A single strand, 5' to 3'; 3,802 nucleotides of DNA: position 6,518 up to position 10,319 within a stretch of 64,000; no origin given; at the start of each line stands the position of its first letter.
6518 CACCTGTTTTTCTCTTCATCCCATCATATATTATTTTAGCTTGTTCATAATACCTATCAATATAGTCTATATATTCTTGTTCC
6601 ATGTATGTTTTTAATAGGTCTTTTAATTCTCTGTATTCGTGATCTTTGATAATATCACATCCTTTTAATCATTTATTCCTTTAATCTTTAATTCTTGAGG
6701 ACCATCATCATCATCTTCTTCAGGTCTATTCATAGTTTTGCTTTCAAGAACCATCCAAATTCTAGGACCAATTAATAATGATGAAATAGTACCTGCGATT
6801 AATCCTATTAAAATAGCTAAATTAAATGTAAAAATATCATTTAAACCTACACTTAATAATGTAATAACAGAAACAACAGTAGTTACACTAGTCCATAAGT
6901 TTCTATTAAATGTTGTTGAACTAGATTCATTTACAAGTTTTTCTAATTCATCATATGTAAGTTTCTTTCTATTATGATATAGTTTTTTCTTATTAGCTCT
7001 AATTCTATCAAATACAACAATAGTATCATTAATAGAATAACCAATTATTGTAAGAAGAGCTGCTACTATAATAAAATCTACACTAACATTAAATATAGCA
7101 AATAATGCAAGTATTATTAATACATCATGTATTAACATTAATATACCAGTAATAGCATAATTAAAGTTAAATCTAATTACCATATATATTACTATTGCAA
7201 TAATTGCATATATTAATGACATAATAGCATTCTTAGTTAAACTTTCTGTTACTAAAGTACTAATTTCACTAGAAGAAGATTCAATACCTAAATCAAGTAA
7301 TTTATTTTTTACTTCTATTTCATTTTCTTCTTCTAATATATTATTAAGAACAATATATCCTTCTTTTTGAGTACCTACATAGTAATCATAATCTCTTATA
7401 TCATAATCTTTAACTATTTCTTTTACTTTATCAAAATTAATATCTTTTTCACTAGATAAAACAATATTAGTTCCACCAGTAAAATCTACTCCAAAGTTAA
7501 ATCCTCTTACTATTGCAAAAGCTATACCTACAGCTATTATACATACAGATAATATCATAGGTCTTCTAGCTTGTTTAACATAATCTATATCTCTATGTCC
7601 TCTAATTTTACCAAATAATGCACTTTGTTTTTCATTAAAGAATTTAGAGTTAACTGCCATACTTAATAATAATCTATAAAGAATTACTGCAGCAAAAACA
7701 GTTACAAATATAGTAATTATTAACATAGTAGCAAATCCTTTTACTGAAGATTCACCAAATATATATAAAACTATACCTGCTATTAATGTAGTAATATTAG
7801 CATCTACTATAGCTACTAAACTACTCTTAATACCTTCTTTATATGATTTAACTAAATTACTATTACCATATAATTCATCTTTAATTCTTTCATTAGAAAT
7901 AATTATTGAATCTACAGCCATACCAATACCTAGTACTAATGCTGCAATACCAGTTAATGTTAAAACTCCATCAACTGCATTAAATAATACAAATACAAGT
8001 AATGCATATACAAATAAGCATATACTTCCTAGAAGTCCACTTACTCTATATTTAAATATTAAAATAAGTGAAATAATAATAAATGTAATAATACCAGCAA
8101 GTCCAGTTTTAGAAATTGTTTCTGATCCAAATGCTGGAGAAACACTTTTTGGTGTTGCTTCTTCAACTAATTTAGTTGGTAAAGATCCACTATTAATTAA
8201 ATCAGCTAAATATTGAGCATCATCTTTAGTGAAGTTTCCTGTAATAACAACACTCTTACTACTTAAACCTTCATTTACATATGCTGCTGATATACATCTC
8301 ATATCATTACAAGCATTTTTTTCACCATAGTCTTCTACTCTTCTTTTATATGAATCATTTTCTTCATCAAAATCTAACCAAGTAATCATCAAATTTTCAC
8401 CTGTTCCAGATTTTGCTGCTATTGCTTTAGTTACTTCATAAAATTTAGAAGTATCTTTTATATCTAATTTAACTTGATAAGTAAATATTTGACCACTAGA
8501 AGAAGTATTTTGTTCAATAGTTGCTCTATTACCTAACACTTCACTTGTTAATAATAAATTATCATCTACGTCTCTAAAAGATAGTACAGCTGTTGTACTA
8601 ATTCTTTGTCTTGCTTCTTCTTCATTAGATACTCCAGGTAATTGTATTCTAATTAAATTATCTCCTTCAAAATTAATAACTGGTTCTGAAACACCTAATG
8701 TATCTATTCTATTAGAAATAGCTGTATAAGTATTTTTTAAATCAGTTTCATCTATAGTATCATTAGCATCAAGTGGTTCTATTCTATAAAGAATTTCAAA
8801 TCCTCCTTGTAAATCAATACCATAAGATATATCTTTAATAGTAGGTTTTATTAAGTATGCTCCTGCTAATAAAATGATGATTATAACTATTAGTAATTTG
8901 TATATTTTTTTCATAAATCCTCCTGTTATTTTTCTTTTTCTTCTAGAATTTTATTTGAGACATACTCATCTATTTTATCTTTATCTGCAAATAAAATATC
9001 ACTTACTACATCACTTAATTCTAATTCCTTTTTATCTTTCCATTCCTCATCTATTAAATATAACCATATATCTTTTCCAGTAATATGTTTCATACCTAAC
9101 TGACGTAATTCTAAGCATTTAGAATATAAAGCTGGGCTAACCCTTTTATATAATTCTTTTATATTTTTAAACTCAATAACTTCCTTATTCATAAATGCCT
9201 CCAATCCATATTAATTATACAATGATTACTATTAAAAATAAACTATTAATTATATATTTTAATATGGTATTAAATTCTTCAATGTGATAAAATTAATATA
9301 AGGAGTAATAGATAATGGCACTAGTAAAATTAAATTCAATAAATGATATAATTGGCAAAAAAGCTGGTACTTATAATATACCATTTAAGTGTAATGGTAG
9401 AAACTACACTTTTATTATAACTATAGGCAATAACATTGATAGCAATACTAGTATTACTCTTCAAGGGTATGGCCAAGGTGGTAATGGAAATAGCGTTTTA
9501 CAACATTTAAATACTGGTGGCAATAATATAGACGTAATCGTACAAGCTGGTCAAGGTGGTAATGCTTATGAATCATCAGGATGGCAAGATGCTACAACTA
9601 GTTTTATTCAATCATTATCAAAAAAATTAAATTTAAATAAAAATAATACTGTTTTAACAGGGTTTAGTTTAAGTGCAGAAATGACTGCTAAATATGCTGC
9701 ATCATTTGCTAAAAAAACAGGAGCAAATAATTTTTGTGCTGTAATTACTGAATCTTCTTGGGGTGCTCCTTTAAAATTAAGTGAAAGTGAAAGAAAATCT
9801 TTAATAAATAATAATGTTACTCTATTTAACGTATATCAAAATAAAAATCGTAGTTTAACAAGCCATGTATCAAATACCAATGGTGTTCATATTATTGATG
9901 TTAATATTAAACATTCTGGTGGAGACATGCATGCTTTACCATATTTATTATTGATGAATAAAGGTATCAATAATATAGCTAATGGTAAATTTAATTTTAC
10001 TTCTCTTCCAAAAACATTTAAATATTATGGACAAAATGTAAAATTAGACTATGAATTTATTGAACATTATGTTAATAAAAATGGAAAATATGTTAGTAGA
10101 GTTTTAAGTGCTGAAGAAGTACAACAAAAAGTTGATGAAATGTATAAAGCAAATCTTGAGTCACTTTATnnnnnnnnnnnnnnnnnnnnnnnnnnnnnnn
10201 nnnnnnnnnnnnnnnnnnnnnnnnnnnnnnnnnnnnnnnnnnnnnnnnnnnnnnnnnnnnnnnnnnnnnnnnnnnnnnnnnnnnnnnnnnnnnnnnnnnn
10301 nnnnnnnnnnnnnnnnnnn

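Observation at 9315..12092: Two dispersed giant paralogues with no signal peptide, a central LXG/WXG-like helical module and a C-terminal tail anchor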

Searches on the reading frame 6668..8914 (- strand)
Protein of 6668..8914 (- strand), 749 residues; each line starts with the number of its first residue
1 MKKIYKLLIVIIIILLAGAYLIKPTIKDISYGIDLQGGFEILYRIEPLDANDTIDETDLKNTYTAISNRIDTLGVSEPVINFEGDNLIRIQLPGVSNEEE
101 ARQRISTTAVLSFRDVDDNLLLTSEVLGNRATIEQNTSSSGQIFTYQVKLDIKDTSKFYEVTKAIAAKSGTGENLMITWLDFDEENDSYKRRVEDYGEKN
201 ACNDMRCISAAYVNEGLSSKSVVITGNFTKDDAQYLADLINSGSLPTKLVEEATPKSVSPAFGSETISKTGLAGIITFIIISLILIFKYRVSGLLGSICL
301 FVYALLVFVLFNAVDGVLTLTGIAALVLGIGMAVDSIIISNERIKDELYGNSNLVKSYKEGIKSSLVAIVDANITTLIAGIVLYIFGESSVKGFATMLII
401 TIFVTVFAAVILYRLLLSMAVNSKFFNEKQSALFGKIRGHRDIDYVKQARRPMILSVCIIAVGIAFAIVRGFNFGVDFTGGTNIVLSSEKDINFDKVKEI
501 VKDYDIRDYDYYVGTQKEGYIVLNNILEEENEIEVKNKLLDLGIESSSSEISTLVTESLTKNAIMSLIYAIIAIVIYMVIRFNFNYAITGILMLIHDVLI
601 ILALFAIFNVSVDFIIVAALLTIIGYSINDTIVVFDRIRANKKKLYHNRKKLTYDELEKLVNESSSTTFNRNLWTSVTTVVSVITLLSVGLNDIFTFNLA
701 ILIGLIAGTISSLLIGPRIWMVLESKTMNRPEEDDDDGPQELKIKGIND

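Call 7: search_protein_families(library=pfam, proteins=[window:6668-8914:-], max_evalue=0.01)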
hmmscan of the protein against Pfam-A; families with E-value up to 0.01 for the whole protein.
window:6668-8914:- (749 aa): 4 families
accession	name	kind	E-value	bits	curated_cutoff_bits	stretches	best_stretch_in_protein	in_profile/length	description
PF02355.23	SecD_SecF_C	-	8.6e-57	192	20.5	2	547-724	17-187/189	Protein export membrane protein SecD/SecF, C-terminal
PF21760.3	SecD_1st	-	5.3e-20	71.1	27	1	60-118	2-60/60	Protein translocase subunit SecDF, P1 domain, N-terminal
PF07549.19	Sec_GG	-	6.5e-11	41.8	20.3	1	468-491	4-27/28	SecD/SecF GG Motif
PF22599.2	SecDF_P1_head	-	2.7e-10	40.6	27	1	141-246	37-113/114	SecDF, P1 head subdomain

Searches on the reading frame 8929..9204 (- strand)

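Call 7: search_protein_families(library=pfam, proteins=[window:8929-9204:-], max_evalue=0.01)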
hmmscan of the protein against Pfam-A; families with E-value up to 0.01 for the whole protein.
window:8929-9204:- (92 aa): 1 family
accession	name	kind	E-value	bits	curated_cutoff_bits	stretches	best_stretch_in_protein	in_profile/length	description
PF13797.11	Post_transc_reg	-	1.5e-14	53.9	25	1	16-75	2-61/83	Post-transcriptional regulator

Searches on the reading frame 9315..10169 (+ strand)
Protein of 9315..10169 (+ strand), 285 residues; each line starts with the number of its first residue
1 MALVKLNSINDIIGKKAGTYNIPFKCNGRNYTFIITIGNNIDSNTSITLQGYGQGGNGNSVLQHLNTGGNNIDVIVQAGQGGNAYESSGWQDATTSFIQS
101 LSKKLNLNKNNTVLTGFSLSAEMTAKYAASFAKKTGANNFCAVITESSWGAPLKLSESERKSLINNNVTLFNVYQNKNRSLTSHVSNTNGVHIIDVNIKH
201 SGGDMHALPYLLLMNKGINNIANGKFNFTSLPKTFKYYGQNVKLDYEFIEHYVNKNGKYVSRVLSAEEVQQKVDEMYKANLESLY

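Call 68: search_protein_families(library=pfam, alignment_id=A6, max_evalue=0.01)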
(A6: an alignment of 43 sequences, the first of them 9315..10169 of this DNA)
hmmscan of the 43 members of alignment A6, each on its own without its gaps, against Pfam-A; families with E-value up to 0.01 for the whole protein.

A. member 1, window:9315-10169:+ (285 aa): 0 families

B. families by the number of members that match (of 43 scanned): 6 families
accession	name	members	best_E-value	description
PF01510.30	Amidase_2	1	5.5e-13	N-acetylmuramoyl-L-alanine amidase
PF07202.18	Tcp10_C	1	1.3e-05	T-complex protein 10 C-terminus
PF03437.21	BtpA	1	0.00079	BtpA family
PF13860.13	FlgD_ig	1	0.0012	FlgD Ig-like domain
PF13407.12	Peripla_BP_4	1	0.0028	Periplasmic binding protein domain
PF07661.19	MORN_2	1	0.005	MORN repeat variant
